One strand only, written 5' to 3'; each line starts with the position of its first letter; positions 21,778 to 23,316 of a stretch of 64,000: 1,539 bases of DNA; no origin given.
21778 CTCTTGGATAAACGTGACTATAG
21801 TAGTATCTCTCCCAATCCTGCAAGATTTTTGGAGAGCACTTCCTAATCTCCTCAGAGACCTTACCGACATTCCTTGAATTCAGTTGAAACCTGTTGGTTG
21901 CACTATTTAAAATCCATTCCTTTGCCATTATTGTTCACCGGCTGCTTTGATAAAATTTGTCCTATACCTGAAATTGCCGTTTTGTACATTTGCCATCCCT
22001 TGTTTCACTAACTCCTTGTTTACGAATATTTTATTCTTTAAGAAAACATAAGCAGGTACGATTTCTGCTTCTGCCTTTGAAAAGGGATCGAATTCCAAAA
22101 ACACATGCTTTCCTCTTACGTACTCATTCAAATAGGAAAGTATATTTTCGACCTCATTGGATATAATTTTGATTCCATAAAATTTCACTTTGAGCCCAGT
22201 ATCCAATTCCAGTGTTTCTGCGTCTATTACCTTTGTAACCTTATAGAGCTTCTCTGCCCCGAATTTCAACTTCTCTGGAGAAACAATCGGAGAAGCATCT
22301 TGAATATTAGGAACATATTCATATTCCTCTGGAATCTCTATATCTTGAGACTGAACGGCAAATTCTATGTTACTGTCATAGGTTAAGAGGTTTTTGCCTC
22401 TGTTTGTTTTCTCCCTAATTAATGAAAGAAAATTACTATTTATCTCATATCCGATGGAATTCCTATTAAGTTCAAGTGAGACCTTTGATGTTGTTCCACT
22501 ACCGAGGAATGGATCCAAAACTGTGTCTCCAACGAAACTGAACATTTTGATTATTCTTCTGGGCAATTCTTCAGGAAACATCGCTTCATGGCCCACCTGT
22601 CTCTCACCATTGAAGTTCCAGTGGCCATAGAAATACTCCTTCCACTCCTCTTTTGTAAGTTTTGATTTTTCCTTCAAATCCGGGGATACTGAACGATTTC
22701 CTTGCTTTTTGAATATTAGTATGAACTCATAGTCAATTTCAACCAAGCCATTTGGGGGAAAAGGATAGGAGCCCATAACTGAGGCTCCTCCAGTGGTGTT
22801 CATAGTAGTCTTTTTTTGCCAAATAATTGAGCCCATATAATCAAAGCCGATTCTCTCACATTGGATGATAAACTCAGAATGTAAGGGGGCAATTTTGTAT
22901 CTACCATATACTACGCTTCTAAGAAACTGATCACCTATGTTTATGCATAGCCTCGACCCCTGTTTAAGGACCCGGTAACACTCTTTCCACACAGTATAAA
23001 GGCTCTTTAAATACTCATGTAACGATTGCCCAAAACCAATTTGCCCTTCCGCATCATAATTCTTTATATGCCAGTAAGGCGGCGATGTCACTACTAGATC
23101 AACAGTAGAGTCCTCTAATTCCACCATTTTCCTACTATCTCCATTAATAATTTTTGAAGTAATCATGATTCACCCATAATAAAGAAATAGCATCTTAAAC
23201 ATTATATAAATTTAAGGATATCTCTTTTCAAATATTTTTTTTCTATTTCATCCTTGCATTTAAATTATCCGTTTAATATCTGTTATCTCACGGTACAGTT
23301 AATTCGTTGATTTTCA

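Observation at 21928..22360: DNA MTase fused to a catalytically dead staphylococcal-nuclease-like domain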

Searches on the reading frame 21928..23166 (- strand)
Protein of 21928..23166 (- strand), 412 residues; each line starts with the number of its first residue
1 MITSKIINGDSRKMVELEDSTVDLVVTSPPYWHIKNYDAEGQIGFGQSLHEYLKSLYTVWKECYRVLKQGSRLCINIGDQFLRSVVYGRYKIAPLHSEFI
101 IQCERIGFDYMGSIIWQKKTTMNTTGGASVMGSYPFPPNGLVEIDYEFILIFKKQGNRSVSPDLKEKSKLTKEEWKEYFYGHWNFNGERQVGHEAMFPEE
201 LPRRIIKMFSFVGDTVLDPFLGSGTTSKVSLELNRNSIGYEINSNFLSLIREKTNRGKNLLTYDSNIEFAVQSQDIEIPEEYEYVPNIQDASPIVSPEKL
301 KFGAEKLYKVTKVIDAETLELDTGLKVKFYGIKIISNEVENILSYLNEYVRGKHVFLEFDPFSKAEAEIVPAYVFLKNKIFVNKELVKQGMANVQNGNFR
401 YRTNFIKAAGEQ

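Call 4: search_solved_structures(query=window:21928-23166:-, max_evalue=1, show_alignments=3)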
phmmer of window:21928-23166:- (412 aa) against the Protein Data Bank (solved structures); distinct sequences matched with E-value up to 1: 14.
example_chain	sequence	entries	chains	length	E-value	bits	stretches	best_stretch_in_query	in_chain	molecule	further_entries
2zie_A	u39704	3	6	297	9.6e-53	182.9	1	8-255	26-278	Putative modification methylase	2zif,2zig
8s9m_A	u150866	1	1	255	3.9e-11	45.9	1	168-258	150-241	DNA cytosine-N4 methyltransferase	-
8s9n_A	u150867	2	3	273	5.2e-11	45.5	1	168-258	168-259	DNA cytosine-N4 methyltransferase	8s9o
9c3u_A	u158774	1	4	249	1.9e-09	40.3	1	16-255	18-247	Methyltransferase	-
8urk_A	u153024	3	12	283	2.5e-09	40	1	16-255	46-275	Methyltransferase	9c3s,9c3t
1eg2_A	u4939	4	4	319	3.1e-07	33.1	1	158-241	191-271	MODIFICATION METHYLASE RSRI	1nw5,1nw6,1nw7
1nw8_A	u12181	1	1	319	3.2e-07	33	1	158-241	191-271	MODIFICATION METHYLASE RSRI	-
1g60_A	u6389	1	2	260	1.3e-06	31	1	185-248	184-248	Adenine-specific Methyltransferase MboIIA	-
6pbd_A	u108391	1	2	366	2.7e-06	30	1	188-249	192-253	Modification methylase CcrMI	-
1boo_A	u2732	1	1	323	8.3e-06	28.4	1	152-248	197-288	PROTEIN (N-4 CYTOSINE-SPECIFIC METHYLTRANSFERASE PVU II)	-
5hek_A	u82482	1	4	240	8.6e-05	25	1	193-255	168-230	Adenine specific DNA methyltransferase (DpnA)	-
5hfj_A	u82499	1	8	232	9.1e-05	25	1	193-254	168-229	Adenine specific DNA methyltransferase (DpnA)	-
7wm6_A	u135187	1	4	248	0.26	13.5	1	5-96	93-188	Methyltransferase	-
7wm5_A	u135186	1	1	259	0.29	13.4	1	5-96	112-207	Methyltransferase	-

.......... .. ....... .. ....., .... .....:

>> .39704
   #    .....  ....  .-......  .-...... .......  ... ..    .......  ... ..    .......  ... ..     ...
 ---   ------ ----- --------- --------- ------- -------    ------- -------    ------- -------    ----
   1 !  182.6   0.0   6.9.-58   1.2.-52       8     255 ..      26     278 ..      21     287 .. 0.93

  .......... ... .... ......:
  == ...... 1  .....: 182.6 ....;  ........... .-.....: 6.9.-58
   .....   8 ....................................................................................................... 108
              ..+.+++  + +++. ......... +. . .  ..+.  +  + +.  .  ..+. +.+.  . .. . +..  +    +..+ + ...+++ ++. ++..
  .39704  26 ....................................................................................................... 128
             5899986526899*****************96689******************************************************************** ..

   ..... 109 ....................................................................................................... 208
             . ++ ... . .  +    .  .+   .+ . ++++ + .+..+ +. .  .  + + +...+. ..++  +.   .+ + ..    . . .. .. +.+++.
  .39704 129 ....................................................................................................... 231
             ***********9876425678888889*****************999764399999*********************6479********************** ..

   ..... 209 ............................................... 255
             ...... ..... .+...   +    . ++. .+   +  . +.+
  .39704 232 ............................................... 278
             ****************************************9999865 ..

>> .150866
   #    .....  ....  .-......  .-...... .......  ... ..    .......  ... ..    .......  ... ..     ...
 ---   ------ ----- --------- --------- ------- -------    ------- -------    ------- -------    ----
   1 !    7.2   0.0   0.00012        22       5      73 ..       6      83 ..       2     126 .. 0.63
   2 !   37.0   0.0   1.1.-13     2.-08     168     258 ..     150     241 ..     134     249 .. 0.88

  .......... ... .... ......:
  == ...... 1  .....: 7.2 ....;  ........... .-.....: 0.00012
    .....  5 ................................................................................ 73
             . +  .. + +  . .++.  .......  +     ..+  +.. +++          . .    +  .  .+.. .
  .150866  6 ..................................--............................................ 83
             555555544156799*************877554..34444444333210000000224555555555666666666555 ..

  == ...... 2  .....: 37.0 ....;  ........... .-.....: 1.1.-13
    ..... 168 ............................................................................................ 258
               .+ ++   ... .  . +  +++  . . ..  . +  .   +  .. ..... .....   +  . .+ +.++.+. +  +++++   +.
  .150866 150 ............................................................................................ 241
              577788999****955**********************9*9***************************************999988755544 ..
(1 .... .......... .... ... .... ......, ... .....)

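Call 5: search_protein_families(library=pfam, proteins=[window:21928-23166:-], max_evalue=10)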
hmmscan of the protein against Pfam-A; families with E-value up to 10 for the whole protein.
window:21928-23166:- (412 aa): 4 families
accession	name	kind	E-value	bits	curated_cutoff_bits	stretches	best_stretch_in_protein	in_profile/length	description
PF01555.25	N6_N4_Mtase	-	3.4e-47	161.7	26.7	1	22-251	1-220/221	DNA methylase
PF08241.18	Methyltransf_11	-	3.5e-05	24.8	21.2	1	49-75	69-95/95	Methyltransferase domain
PF00565.23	SNase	-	0.0073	17.2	21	1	368-396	50-78/107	Staphylococcal nuclease homologue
PF01170.24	UPF0020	-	0.088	12.9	22.3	0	189-225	4-41/197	RMKL-like, methyltransferase domain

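Call 7: find_homologous_proteins(query=window:21928-23166:-, max_evalue=0.00001)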
Query window:21928-23166:- (412 aa): 8000 proteins with E <= 0.00001 among 8000 candidates; the best 120 are listed.
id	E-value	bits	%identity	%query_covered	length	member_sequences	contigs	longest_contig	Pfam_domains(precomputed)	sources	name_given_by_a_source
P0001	2.4e-267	905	100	97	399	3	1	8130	PF01555.25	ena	-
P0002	9.8e-238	807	85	100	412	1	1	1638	PF01555.25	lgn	-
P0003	4.1e-237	805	83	100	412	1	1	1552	PF01555.25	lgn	-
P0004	8.9e-226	768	79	100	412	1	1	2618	PF01555.25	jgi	-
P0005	4.8e-222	755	77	100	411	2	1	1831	PF01555.25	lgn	-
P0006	5.5e-220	749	76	100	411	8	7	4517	PF08241.19,PF01555.25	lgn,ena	-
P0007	6.3e-220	748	76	100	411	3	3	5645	PF08241.19,PF01555.25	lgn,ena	-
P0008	2.6e-219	746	77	100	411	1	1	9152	PF08241.19,PF01555.25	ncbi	ncbi:MAG: DNA methyltransferase [Thermoplasmatales archaeon]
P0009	6.0e-216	735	75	100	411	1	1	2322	PF01555.25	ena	-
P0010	1.0e-211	721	74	99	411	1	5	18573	PF01555.25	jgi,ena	jgi:DNA modification methylase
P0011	5.7e-211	719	73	100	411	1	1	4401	PF01555.25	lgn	-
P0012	5.6e-204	696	72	99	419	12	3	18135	PF01555.25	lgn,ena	-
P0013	2.7e-200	684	72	99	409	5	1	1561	PF01555.25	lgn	-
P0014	9.8e-196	669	68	99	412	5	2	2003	PF01555.25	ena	-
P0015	1.6e-194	665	69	99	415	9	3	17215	PF01555.25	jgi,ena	-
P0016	4.9e-194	663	70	98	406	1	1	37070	PF01555.25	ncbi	-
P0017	2.8e-193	661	67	99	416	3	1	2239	PF01555.25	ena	-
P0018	4.9e-193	660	67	99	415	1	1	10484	PF01555.25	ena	-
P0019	1.4e-191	655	68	99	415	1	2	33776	PF01555.25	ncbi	-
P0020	1.5e-191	655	69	99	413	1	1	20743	PF01555.25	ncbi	-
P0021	6.1e-191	653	68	99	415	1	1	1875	PF01555.25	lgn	-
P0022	7.0e-191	653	68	100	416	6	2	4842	PF00565.24,PF01555.25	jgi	-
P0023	2.2e-190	651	68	99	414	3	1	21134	PF01555.25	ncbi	-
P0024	2.6e-190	651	67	99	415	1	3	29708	PF01555.25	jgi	-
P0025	3.0e-190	651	68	99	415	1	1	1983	PF01555.25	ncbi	-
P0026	3.5e-190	650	68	99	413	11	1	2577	PF01555.25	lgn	-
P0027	6.3e-190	650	67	99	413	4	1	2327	PF01555.25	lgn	-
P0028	8.9e-190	649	68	98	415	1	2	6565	PF01555.25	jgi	-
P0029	1.2e-189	649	66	100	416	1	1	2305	PF00565.24,PF01555.25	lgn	-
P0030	1.2e-189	649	69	100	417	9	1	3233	PF00565.24,PF01555.25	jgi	-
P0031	1.8e-189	648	69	98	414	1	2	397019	PF01555.25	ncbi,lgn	ncbi:MAG: DNA methyltransferase [Candidatus Aenigmatarchaeota archaeon]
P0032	1.9e-189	648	68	99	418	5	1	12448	PF00565.24,PF08241.19,PF01555.25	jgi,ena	-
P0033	4.1e-189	647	68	99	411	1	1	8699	PF01555.25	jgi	jgi:DNA modification methylase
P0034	9.5e-189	646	69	98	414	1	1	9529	PF01555.25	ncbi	ncbi:MAG: DNA methyltransferase [Candidatus Aenigmatarchaeota archaeon]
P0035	1.2e-188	645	69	98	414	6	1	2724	PF01555.25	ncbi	ncbi:MAG: DNA methyltransferase [Candidatus Aenigmatarchaeota archaeon]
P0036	1.6e-188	645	67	99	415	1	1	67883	PF01555.25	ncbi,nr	ncbi:MAG: site-specific DNA-methyltransferase [Candidatus Omnitrophica bacterium]|nr:site-specific D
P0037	1.7e-188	645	68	100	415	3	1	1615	PF08241.19,PF01555.25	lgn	-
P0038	1.8e-188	645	71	98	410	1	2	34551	PF01555.25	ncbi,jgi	-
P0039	2.2e-188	645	67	100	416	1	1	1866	PF01555.25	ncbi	-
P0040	3.2e-188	644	66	99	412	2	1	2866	PF08241.19,PF01555.25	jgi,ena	-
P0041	3.5e-188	644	68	99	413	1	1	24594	PF00565.24,PF01555.25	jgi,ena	-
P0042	3.5e-188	644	68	99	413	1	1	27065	PF00565.24,PF01555.25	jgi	jgi:modification methylase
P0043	7.0e-188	643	68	99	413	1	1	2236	PF00565.24,PF01555.25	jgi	jgi:DNA modification methylase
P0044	7.9e-188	643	67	99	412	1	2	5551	PF08241.19,PF01555.25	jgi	-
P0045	1.0e-187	642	68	99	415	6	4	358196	PF01555.25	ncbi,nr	ncbi:MAG: DNA methyltransferase [Candidatus Parvarchaeota archaeon]|nr:DNA methyltransferase [Candid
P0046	1.0e-187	642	68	100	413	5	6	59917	PF01555.25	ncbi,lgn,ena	-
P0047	1.6e-187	642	68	99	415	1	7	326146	PF01555.25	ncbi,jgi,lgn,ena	jgi:DNA modification methylase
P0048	3.8e-187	640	68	99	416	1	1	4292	PF00565.24,PF01555.25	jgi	jgi:DNA modification methylase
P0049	7.2e-187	640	67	99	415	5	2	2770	PF01555.25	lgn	-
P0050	8.4e-187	639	68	99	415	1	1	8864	PF01555.25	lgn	-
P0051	1.1e-186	639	68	99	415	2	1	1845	PF01555.25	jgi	-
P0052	1.2e-186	639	66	99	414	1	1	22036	PF01555.25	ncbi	ncbi:MAG: DNA methyltransferase [Candidatus Aenigmatarchaeota archaeon]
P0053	1.5e-186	639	68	99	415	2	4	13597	PF01555.25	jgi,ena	-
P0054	1.5e-186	638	65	99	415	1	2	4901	PF01555.25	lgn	-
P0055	1.6e-186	638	67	99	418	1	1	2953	PF00565.24,PF01555.25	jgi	-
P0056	1.9e-186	638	66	99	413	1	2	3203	PF01555.25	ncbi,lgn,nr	ncbi:MAG: thermonuclease family protein [Thermoplasmatales archaeon]|nr:thermonuclease family protei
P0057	6.6e-186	636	66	99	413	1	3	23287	PF01555.25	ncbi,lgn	ncbi:MAG: DNA methyltransferase [Candidatus Diapherotrites archaeon]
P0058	1.1e-185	636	70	95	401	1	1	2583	PF01555.25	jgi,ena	-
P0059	1.6e-185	635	68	100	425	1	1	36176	PF01555.25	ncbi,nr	ncbi:MAG: DNA methyltransferase [Candidatus Aenigmarchaeota archaeon]|nr:DNA methyltransferase [Cand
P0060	3.2e-185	634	68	95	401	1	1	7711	PF08241.19,PF01555.25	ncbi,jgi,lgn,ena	-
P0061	7.4e-185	633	67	96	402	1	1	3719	PF01555.25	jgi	-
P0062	8.9e-185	633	67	98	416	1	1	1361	PF01555.25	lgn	-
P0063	1.6e-184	632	65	99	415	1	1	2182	PF01555.25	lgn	-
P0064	2.2e-184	631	67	99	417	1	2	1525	PF08241.19,PF01555.25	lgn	-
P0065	3.3e-184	631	65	99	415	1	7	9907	PF01555.25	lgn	-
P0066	3.7e-184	631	67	96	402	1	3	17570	PF01555.25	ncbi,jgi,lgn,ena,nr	ncbi:MAG: DNA methylase N-4 [Candidatus Altiarchaeales archaeon WOR_SM1_86-2]|nr:MAG: DNA methylase 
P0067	3.8e-184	631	67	100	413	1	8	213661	PF01555.25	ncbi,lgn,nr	ncbi:DNA modification methylase [Candidatus Kryptobacter tengchongensis]|nr:DNA modification methyla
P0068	8.3e-184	629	66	99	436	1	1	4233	PF01555.25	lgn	-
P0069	1.2e-183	629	67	98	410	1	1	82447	PF01555.25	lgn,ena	-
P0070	1.6e-183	629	67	100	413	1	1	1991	PF01555.25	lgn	-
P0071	1.9e-183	628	66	99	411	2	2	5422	PF01555.25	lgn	-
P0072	2.1e-183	628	67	99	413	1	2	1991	PF01555.25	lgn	-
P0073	2.2e-183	628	67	96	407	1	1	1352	PF00565.24,PF01555.25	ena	-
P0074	2.8e-183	628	66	99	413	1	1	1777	PF00565.24,PF01555.25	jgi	-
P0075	3.2e-183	628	66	99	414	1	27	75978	PF00565.24,PF01555.25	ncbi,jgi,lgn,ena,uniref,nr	ncbi:DNA modification methylase [Candidatus Kryptonium thompsonii]|jgi:DNA modification methylase|un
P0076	3.9e-183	627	66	99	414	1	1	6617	PF00565.24,PF01555.25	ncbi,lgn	-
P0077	4.4e-183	627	67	99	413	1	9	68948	PF01555.25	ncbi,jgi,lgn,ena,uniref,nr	ncbi:DNA methyltransferase [Candidatus Kryptobacter tengchongensis]|uniref:Methyltransferase n=1 Tax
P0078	5.2e-183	627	66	98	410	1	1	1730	PF01555.25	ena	-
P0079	7.7e-183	626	66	99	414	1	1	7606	PF01555.25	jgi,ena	-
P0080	8.8e-183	626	66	99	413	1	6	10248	PF00565.24,PF01555.25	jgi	-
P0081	9.3e-183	626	67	98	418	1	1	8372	PF01555.25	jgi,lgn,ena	-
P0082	1.3e-182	626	67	98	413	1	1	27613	PF01555.25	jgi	-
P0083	1.4e-182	625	66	99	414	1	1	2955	PF01555.25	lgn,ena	-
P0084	3.5e-182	624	66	99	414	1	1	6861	PF00565.24,PF01555.25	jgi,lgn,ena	-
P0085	3.8e-182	624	66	99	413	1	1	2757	PF01555.25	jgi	-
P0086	4.0e-182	624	66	99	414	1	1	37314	PF00565.24,PF01555.25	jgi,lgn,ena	-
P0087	8.9e-182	623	64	99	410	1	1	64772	PF01555.25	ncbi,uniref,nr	ncbi:MAG: site-specific DNA-methyltransferase [Candidatus Diapherotrites archaeon]|uniref:Type II me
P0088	6.3e-181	620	66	97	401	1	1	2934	PF00565.24,PF01555.25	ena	-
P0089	1.5e-180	619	65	99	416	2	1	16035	PF01555.25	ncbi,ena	-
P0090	4.1e-180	617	66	99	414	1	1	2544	PF01555.25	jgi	-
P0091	4.4e-180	617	68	96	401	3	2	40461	PF01555.25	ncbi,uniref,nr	ncbi:MAG: DNA methyltransferase [Athalassotoga sp.]|uniref:Methyltransferase n=2 Tax=Bacteria TaxID=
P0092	8.8e-180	616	67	99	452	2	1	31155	PF08241.19,PF01555.25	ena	-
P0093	1.0e-179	616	66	99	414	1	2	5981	PF01555.25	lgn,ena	-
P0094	2.4e-179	615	66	99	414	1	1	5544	PF01555.25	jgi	-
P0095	1.9e-178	612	63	98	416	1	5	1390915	PF01555.25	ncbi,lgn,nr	ncbi:MAG: DNA methylase N-4 [Candidatus Altiarchaeales archaeon IMC4]|nr:MAG: DNA methylase N-4 [Can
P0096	3.3e-178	611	66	98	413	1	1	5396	PF01555.25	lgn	-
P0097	3.3e-178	611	64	99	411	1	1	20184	PF01555.25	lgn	-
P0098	4.1e-178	611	64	100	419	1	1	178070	PF01555.25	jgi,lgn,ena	-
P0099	1.1e-177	609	64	98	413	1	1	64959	PF01555.25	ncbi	-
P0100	1.6e-177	609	64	98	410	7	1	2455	PF01555.25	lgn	-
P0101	1.7e-177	609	66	96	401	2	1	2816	PF01555.25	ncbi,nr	ncbi:MAG: site-specific DNA-methyltransferase, partial [Candidatus Omnitrophica bacterium]|nr:site-s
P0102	1.9e-177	609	66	96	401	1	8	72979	PF00565.24,PF01555.25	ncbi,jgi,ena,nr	ncbi:DNA methyltransferase [Candidatus Kryptonium thompsonii]|nr:DNA methyltransferase [Candidatus K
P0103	2.6e-177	608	67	97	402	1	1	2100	PF01555.25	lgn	-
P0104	4.3e-177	607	64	100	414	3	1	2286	PF08241.19,PF01555.25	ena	-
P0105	8.7e-177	606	64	98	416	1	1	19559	PF01555.25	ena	-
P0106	1.6e-176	605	68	94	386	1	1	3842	PF01555.25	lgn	-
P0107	1.9e-176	605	63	99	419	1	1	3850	PF08241.19,PF01555.25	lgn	-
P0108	2.3e-176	605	63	99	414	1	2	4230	PF01555.25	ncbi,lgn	ncbi:MAG: DNA methyltransferase [Archaeoglobaceae archaeon]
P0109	2.4e-176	605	63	99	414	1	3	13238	PF01555.25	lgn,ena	-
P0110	2.4e-176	605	63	99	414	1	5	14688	PF01555.25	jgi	-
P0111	3.3e-176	604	63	100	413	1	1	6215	PF01555.25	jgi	-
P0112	6.0e-176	604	63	99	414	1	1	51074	PF01555.25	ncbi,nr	ncbi:MAG: DNA methyltransferase [Archaeoglobales archaeon]|nr:DNA methyltransferase [Archaeoglobales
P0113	7.2e-176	603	63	99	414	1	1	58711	PF01555.25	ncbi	ncbi:MAG: DNA methyltransferase [Archaeoglobaceae archaeon]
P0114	1.1e-175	603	62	99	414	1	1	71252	PF01555.25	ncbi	ncbi:MAG: DNA methyltransferase [Archaeoglobaceae archaeon]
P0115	1.1e-175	603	64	99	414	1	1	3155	PF08241.19,PF01555.25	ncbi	-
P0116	1.6e-175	602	65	98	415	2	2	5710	PF01555.25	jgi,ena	-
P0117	1.9e-175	602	62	99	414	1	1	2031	PF01555.25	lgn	-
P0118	3.1e-175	601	63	99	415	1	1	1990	PF08241.19,PF01555.25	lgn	-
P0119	3.3e-175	601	63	97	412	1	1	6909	PF08241.19,PF01555.25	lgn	-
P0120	3.5e-175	601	63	98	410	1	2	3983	PF01555.25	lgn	-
